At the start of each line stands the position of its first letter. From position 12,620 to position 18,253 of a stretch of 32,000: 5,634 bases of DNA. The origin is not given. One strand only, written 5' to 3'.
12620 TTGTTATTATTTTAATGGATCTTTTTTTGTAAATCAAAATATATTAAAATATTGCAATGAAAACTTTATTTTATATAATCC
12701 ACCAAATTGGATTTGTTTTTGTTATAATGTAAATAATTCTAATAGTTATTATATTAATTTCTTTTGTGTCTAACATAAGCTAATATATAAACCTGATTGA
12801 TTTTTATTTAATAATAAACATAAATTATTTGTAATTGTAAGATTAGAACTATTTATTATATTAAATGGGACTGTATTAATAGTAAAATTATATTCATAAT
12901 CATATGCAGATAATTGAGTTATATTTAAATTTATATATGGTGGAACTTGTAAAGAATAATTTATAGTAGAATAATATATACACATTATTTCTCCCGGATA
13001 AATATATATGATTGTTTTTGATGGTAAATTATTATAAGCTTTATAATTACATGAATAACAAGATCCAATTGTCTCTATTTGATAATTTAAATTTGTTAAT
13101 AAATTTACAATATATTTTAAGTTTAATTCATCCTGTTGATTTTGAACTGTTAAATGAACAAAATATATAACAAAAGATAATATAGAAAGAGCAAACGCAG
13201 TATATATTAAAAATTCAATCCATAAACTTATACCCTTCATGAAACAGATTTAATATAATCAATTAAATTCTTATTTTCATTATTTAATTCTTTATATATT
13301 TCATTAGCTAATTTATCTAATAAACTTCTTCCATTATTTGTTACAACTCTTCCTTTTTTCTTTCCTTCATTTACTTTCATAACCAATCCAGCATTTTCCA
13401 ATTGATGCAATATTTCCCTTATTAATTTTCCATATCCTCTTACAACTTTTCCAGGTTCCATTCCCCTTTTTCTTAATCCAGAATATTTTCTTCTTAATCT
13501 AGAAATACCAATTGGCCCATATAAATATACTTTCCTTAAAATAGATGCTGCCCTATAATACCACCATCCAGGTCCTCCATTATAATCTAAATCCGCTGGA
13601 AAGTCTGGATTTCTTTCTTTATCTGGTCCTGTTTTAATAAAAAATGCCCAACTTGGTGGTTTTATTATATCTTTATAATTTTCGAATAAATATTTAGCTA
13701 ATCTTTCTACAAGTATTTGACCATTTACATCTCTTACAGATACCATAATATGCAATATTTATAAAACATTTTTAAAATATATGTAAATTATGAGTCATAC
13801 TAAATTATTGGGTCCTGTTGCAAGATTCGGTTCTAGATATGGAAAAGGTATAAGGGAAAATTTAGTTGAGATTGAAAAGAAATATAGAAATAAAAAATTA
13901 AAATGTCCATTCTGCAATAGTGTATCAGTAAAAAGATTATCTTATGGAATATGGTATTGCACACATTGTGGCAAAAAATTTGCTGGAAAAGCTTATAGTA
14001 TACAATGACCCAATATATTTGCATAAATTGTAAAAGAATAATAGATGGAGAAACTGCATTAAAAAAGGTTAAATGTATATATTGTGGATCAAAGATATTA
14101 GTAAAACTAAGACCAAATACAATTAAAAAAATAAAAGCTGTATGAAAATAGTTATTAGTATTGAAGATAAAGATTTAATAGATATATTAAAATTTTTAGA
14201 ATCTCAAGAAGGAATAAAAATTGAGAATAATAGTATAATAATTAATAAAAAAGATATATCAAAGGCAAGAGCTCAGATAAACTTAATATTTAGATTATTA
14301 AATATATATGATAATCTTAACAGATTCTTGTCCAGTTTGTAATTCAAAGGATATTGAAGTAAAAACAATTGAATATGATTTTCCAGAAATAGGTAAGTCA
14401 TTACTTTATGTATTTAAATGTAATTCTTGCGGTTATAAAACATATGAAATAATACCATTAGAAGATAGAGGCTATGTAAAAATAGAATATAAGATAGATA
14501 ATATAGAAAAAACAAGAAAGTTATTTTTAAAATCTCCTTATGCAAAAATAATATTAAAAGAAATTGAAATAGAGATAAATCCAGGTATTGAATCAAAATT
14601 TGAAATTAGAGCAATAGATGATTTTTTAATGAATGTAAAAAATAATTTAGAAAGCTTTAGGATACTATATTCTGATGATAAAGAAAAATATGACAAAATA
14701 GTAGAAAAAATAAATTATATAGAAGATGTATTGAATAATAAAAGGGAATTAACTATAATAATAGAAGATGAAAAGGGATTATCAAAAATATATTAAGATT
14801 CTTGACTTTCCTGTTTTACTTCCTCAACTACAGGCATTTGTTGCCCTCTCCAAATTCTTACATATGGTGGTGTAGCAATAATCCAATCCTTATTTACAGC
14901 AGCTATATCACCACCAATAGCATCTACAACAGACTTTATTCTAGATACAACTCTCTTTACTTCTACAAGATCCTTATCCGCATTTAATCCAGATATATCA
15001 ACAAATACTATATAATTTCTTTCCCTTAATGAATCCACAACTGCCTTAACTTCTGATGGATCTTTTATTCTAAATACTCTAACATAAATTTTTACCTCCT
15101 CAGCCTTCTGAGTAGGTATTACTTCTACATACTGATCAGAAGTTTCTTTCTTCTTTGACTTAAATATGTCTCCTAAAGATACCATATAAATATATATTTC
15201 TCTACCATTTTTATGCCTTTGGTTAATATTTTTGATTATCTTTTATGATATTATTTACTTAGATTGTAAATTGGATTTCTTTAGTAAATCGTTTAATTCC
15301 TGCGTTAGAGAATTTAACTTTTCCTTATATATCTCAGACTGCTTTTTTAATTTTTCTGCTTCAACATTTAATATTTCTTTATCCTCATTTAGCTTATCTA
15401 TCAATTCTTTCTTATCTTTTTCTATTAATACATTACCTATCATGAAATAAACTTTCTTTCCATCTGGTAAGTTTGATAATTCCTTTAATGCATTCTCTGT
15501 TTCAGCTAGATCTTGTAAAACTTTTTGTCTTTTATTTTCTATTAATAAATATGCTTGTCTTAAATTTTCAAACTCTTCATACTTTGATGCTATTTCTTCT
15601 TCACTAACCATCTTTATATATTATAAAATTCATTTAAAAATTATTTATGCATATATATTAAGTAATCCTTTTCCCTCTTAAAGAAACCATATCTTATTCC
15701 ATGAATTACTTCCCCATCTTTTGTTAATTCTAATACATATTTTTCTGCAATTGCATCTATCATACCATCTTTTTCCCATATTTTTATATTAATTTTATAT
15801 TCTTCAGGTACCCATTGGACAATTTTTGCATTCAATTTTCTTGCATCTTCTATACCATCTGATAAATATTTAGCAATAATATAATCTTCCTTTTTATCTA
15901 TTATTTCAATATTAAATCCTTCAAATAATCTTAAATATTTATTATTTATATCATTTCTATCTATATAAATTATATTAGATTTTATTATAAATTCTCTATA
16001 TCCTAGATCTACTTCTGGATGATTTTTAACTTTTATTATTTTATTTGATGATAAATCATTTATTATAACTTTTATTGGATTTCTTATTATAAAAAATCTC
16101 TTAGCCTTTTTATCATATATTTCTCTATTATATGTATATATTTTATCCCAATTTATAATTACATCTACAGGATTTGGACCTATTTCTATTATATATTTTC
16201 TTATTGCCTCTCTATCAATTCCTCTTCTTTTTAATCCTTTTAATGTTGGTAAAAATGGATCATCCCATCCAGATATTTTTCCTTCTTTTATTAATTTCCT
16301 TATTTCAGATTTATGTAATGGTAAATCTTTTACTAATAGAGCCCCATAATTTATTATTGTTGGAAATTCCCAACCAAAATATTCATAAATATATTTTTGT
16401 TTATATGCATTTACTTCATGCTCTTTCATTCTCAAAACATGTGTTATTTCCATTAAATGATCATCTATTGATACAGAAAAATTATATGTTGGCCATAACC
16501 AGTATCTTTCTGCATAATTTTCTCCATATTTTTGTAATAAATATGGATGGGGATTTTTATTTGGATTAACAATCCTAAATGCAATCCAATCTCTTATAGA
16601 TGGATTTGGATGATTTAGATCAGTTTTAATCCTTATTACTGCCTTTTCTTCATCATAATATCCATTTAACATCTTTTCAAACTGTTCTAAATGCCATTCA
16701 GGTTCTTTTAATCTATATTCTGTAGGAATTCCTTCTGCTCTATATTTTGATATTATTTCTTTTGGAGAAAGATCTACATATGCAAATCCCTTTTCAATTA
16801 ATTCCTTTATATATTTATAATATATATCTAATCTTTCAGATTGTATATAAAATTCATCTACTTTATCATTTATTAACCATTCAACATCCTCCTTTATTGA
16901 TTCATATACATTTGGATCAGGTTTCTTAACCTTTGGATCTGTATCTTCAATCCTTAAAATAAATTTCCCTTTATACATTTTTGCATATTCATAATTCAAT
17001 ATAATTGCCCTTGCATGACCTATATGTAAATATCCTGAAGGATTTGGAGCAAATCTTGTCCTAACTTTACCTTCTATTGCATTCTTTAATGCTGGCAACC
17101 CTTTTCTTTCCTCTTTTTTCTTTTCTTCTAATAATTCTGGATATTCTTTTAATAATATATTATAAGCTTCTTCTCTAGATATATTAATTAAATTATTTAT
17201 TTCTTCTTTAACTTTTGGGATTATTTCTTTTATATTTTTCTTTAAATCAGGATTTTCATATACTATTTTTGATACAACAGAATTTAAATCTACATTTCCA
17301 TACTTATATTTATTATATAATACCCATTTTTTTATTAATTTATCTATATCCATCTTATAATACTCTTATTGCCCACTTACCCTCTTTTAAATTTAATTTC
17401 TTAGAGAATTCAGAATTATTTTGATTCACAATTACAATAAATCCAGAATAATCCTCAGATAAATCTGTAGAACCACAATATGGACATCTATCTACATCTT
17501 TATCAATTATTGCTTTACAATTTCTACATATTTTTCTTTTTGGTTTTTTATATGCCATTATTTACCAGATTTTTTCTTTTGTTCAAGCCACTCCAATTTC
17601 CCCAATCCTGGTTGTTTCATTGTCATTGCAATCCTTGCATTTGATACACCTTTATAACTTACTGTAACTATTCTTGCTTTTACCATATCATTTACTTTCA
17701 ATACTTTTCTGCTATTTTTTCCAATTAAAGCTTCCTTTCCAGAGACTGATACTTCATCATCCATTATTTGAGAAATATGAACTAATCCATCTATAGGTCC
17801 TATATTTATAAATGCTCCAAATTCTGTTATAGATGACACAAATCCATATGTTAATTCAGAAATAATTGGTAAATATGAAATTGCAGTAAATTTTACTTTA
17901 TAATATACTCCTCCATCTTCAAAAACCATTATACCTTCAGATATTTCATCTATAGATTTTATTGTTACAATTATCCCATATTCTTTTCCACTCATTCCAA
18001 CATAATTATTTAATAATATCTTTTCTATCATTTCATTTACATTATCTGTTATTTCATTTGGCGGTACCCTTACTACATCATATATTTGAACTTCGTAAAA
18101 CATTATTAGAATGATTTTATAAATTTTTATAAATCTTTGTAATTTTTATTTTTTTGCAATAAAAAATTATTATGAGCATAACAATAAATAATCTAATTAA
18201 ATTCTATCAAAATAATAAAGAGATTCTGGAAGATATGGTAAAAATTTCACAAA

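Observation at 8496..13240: HerA/FtsK-type ATPase operon coupled to four prepilin-like, sequon-dense surface proteins: candidate non-canonical surface filament / adhesion / transport apparatus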

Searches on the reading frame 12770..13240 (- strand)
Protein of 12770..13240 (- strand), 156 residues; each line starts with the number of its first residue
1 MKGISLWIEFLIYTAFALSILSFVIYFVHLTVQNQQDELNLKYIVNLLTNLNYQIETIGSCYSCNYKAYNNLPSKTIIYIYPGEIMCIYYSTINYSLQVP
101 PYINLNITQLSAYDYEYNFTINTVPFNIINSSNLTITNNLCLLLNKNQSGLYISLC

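Call 3: search_protein_families(library=pfam, proteins=[window:12770-13240:-], max_evalue=1)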
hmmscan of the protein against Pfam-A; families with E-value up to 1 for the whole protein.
window:12770-13240:- (156 aa): 0 families

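Call 4: search_protein_families(library=ncbifam, proteins=[window:12770-13240:-], max_evalue=1)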
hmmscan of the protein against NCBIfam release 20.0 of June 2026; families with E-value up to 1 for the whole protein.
window:12770-13240:- (156 aa): 2 families
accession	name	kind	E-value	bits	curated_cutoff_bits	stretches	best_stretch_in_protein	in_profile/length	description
NF007558.0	PRK10179.1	equivalog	0.028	14.1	339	1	16-102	64-150/217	formate dehydrogenase-N subunit gamma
NF041534.1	rodZ_Strepcoccus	equivalog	0.098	11.8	375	1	13-40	111-138/275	cytoskeleton protein RodZ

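Call 35: find_homologous_proteins(query=window:12770-13240:-, max_evalue=0.01)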
Query window:12770-13240:- (156 aa): 15 proteins with E <= 0.01 among 28 candidates.
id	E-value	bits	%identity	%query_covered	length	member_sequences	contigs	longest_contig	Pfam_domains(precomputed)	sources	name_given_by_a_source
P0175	2.5e-88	312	94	100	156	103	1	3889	-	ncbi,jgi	jgi:hypothetical protein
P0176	2.7e-86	305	91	100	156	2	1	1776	-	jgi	jgi:hypothetical protein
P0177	1.9e-85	302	92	100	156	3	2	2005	-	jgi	-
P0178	2.1e-85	302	92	100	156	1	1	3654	-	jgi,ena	-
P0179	2.3e-85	302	92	100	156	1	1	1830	-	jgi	-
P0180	1.1e-84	300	91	100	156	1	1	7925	-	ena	-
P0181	2.1e-84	299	89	100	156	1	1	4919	-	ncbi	ncbi:MAG: hypothetical protein RXN79_02955 [Candidatus Nanopusillus sp.]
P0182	5.1e-83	294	88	100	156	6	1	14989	-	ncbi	ncbi:MAG: hypothetical protein RXQ77_00855 [Candidatus Nanopusillus sp.]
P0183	8.0e-83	294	88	100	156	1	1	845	-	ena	-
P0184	2.7e-79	282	84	100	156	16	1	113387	-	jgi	-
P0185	9.3e-54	199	61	100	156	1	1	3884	-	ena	-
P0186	1.1e-53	199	62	100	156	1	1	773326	-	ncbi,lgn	ncbi:hypothetical protein YN1_1920 [Nanoarchaeota archaeon]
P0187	2.1e-52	195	60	100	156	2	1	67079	-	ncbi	ncbi:MAG: hypothetical protein ACP5GJ_01805 [Nanopusillaceae archaeon]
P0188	3.2e-51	191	56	100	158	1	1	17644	-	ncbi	ncbi:MAG: hypothetical protein ACP5G1_01125 [Nanopusillaceae archaeon]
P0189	6.4e-38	148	96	48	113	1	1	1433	-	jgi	-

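Call 41: predict_structure(alignment_id=A2)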
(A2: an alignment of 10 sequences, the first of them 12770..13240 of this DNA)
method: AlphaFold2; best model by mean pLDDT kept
length: 156 residues; sequences in the alignment: 10
mean_pLDDT: 43.2   pTM: 0.26
mean pLDDT of the five models: 43.2, 42.8, 42.6, 41.7, 41.0
residues with pLDDT >= 90: 0; 70-90: 12; 50-70: 29; < 50: 115
segments of 3 or more residues with pLDDT < 50: 32-103, 113-115, 122-146, 148-156
pLDDT, mean of each block of 10 residues (from residue 1): 62 72 63 41 32 29 29 32 30 33 51 50 39 41 44 43
secondary structure, 60 per line:
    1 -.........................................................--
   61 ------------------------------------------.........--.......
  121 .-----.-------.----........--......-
elements in order: H2-58 E103-111 E114-121 E140-147 E150-155

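Call 77: search_protein_families(library=padloc, proteins=[window:12770-13240:-], max_evalue=0.01)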
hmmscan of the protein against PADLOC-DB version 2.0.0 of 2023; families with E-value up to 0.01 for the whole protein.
window:12770-13240:- (156 aa): 0 families

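Call 78: search_protein_families(library=phrogs, proteins=[window:12770-13240:-], max_evalue=0.01)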
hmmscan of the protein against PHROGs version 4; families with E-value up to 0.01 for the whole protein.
window:12770-13240:- (156 aa): 0 families

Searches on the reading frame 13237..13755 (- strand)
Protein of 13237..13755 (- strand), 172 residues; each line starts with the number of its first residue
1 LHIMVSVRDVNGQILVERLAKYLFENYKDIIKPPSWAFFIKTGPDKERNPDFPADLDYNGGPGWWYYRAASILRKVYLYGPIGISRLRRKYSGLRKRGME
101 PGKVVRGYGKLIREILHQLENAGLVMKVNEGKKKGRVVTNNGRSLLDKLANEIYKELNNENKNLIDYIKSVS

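Call 81: search_protein_families(library=pfam, proteins=[window:13237-13755:-], max_evalue=0.001)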
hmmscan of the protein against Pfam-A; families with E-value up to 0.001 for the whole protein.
window:13237-13755:- (172 aa): 1 family
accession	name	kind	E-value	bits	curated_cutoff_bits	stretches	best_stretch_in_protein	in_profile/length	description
PF01090.25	Ribosomal_S19e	-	1.5e-41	141.8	29.4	1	6-156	1-137/137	Ribosomal protein S19e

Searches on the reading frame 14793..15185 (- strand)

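Call 81: search_protein_families(library=pfam, proteins=[window:14793-15185:-], max_evalue=0.001)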
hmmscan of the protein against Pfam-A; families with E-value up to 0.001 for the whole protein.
window:14793-15185:- (130 aa): 1 family
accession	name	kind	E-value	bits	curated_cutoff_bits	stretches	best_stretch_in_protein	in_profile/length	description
PF04472.17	SepF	-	1e-11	45.3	27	1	35-111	1-72/72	Cell division protein SepF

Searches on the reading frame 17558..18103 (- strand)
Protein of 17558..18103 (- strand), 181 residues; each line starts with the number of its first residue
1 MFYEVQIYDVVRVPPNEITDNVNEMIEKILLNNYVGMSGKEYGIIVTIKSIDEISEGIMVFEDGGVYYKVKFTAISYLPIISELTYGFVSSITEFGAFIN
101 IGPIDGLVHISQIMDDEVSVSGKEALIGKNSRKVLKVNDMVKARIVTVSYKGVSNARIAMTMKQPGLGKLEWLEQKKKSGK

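Call 34: search_protein_families(library=pfam, proteins=[window:17558-18103:-], max_evalue=0.001)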
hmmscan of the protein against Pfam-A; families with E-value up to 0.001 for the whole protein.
window:17558-18103:- (181 aa): 2 families
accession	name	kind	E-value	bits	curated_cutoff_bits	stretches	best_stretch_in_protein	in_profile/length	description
PF00575.29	S1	-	1.2e-11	45.2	22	1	87-148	10-62/74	S1 RNA binding domain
PF03876.22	SHS2_Rpb7-N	-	2e-10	41.1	24.8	1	9-64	2-57/57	SHS2 domain found in N terminus of Rpb7p/Rpc25p/MJ0397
